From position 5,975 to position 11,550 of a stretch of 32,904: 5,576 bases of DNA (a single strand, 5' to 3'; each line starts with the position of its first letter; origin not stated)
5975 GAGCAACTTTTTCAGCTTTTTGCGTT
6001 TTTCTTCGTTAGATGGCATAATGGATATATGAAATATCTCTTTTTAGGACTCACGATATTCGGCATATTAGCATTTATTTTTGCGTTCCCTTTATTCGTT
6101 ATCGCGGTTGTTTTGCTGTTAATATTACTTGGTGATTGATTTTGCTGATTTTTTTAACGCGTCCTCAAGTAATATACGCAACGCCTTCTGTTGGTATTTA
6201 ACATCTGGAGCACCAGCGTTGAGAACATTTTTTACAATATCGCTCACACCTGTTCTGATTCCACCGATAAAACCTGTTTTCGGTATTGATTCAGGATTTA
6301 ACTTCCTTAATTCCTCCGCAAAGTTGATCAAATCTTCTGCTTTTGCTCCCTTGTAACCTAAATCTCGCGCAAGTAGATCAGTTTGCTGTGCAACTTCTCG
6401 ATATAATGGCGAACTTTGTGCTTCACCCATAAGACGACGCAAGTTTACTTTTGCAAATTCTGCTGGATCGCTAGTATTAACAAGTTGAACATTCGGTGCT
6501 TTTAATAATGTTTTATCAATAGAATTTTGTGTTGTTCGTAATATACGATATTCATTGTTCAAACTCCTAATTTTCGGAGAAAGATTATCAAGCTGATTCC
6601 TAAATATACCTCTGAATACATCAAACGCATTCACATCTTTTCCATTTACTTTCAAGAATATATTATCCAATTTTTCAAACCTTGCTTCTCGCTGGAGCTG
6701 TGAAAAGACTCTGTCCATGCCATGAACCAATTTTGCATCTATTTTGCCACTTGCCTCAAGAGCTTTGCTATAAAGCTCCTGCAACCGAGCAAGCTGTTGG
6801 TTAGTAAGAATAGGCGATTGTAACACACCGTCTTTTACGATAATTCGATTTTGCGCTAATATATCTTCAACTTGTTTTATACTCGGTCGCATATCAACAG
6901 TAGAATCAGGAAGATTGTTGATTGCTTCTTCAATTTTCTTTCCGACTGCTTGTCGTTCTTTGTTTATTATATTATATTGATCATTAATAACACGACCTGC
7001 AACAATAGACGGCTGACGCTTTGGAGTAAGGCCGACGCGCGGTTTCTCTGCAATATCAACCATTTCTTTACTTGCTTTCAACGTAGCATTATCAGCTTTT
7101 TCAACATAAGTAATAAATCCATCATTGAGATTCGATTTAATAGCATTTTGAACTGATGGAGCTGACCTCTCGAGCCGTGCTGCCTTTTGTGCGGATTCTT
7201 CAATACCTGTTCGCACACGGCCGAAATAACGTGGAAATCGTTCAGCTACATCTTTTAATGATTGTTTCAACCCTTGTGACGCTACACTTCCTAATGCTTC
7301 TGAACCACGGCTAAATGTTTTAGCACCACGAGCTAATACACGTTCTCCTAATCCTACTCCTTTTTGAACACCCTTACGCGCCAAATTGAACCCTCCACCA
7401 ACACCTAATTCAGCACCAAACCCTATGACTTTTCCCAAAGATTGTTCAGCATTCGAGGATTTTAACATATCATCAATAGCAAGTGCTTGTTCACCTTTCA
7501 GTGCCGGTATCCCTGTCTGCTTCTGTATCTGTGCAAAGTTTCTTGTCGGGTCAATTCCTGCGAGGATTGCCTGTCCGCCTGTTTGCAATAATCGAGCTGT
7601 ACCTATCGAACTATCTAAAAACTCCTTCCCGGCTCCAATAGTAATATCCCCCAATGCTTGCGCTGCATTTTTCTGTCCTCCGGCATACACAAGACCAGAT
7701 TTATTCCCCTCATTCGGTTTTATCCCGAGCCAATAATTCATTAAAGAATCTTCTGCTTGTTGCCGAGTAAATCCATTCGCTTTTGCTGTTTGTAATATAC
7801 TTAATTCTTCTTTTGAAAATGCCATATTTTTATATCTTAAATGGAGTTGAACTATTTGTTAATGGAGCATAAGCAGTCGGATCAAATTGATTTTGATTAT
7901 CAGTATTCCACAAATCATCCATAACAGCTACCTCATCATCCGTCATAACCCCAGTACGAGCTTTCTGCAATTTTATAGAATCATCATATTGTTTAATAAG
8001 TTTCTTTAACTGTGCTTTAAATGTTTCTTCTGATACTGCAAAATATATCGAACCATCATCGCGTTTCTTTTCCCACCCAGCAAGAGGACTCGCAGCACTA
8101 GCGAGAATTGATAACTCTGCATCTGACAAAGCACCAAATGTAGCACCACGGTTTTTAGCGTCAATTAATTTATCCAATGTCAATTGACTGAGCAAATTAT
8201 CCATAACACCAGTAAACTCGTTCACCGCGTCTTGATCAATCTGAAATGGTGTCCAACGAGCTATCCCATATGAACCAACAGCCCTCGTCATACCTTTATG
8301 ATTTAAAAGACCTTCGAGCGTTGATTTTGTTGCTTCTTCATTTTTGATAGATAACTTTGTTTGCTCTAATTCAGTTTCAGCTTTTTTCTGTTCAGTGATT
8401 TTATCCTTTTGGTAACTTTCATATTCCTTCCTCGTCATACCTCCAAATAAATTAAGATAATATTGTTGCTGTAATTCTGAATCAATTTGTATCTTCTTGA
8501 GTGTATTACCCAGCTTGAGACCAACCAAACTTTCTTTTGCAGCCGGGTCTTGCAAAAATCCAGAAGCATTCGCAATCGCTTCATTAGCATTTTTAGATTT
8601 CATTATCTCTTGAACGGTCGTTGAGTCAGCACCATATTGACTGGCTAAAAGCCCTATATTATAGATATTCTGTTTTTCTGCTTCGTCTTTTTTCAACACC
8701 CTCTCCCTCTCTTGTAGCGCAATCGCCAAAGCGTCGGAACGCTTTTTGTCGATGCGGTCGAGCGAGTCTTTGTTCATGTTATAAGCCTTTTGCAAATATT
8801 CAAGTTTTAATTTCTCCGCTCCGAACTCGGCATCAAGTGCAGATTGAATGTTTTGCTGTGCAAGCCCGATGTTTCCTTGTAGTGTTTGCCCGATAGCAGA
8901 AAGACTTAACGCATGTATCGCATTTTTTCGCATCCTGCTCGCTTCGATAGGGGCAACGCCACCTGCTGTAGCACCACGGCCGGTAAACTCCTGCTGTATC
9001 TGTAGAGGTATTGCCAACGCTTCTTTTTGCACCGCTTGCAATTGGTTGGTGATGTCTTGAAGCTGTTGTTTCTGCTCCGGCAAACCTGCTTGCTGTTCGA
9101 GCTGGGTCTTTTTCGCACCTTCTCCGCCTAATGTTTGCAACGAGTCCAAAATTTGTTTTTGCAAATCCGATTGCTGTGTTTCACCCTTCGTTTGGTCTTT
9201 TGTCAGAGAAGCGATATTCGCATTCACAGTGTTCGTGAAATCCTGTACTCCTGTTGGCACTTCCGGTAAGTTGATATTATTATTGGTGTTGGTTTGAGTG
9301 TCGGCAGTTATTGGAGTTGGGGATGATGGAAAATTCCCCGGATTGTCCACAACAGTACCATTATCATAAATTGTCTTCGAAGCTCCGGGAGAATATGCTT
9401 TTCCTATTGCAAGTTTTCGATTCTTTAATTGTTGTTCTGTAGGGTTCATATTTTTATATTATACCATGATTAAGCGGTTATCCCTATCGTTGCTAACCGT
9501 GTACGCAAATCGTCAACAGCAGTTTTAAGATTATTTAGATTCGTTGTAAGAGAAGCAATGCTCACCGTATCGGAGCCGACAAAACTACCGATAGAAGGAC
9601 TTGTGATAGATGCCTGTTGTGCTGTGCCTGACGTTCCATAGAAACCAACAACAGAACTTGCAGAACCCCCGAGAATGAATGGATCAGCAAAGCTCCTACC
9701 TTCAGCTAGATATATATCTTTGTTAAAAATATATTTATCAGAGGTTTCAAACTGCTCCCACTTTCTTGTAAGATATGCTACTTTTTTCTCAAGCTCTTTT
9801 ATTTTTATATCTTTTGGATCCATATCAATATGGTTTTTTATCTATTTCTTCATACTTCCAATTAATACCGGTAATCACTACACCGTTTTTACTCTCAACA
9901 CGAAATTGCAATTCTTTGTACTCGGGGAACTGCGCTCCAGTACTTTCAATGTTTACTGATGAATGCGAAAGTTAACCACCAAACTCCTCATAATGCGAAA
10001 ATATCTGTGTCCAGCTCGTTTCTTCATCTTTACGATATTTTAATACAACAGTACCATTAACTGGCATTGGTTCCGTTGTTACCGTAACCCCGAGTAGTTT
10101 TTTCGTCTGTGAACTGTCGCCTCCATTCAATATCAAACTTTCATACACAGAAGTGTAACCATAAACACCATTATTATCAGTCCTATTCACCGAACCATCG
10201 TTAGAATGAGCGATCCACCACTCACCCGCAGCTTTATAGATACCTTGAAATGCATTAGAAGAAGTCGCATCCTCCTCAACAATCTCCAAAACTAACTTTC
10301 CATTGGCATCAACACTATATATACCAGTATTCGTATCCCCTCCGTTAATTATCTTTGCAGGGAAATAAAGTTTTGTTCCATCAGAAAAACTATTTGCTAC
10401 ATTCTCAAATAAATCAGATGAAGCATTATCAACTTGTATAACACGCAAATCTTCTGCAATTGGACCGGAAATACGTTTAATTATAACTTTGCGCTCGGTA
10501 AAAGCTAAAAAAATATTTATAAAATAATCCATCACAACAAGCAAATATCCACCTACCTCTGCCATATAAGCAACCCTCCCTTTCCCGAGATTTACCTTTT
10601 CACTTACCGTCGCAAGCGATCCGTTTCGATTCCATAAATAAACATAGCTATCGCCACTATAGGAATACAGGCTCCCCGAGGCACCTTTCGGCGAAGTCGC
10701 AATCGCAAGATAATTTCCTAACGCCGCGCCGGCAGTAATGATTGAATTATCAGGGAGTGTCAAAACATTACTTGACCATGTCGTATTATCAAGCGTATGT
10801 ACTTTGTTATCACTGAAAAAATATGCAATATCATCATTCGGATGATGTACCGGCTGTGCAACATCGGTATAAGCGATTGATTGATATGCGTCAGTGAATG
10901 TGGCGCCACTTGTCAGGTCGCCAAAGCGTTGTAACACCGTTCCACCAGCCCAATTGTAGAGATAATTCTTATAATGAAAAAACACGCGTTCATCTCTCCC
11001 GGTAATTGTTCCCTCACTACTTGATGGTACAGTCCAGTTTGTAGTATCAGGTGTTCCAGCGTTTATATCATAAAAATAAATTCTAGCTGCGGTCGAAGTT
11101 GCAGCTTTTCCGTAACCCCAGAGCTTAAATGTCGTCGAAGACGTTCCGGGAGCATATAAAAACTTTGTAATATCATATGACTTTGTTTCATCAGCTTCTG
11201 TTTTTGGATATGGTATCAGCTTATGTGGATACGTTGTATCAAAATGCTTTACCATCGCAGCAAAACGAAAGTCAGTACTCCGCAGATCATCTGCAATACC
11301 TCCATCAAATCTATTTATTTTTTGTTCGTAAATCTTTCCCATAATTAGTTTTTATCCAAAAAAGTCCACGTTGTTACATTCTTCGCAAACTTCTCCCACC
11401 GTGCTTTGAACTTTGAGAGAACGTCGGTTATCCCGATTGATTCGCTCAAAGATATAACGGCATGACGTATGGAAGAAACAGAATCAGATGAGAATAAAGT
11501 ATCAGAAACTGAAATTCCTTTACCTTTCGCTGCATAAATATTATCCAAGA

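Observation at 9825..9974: An in-frame TAA separates a 456-aa virion gene from a protein-like 48-codon continuation that exactly fills the gap to the next gene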

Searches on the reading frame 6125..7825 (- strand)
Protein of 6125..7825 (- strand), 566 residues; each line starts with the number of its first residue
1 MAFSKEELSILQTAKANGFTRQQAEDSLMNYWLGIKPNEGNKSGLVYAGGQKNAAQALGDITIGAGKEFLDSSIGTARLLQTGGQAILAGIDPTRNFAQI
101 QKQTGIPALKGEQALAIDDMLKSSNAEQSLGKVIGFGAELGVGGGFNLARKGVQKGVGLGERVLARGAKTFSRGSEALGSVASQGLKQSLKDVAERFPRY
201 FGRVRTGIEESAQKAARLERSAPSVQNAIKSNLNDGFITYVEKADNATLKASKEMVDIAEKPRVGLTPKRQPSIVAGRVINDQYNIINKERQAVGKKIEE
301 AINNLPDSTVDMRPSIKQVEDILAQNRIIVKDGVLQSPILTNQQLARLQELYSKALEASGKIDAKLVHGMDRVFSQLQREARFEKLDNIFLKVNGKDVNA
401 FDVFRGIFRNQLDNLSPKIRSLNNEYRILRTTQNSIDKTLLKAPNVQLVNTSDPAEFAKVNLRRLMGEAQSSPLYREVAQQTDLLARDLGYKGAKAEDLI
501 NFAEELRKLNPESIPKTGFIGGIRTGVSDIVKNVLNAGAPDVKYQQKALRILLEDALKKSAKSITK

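Call 6: search_protein_families(library=pfam, proteins=[window:6128-7825:-], max_evalue=0.01)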
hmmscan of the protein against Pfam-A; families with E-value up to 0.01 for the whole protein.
window:6128-7825:- (566 aa): 0 families

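Call 7: search_protein_families(library=phrogs, proteins=[window:6128-7825:-], max_evalue=0.01)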
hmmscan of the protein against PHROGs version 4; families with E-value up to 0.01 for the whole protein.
window:6128-7825:- (566 aa): 0 families

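Call 52: find_encoding_contigs(protein=window:6125-7825:-, flank=5000, max_places=10)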
Protein window:6125-7825:- (566 aa): no gene with exactly this product is on record in the collection.

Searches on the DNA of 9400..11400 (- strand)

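Call 5: search_dna_similar(query=window:9400-11400:-, collection=phages, mode=near, max_rows=30)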
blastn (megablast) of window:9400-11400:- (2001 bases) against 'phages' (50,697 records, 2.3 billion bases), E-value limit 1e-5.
No match.

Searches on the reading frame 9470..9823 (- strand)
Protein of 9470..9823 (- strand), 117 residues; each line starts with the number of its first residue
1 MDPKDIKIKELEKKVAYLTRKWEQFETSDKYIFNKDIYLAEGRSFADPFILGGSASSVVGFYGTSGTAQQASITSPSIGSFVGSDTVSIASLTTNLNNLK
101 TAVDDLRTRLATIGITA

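Call 6: search_protein_families(library=pfam, proteins=[window:9473-9823:-], max_evalue=0.01)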
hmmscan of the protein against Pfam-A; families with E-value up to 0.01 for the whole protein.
window:9473-9823:- (117 aa): 0 families

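Call 7: search_protein_families(library=phrogs, proteins=[window:9473-9823:-], max_evalue=0.01)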
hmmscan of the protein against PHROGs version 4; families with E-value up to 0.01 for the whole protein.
window:9473-9823:- (117 aa): 1 family
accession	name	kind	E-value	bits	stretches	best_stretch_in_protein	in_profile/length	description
phrog_30094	-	unknown function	0.0069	17.6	0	55-116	16-70/115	-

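Call 30: find_encoding_contigs(protein=window:9470-9823:-, flank=10000, max_places=10)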
Protein window:9470-9823:- (117 aa): 2 contigs read that carry it; 2 places shown.
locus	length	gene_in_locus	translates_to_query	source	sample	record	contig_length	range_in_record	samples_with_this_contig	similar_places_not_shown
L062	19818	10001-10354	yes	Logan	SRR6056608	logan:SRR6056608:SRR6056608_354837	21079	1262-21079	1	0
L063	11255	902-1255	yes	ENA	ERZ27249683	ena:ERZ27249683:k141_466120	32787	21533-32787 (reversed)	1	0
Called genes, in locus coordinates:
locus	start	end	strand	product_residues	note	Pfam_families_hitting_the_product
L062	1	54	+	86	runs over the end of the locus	-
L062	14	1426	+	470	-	PF03237:Terminase_6N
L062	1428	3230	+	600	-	-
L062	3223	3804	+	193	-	-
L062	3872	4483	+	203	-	-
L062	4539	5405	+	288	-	-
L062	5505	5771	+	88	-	-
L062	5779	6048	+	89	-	-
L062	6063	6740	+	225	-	PF24175:SU10_adaptor (weak)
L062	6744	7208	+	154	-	PF23140:Gp80 (weak)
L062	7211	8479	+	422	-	-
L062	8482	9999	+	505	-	-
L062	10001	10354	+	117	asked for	-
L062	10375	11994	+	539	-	-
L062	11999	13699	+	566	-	-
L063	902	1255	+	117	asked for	-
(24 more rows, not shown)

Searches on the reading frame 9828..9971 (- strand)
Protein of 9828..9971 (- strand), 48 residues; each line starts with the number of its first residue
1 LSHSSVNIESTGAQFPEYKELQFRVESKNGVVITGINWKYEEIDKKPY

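Call 6: search_protein_families(library=pfam, proteins=[window:9828-9971:-], max_evalue=0.01)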
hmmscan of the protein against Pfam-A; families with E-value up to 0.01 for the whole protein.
window:9828-9971:- (48 aa): 0 families

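Call 7: search_protein_families(library=phrogs, proteins=[window:9828-9971:-], max_evalue=0.01)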
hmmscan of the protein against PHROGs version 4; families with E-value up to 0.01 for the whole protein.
window:9828-9971:- (48 aa): 0 families
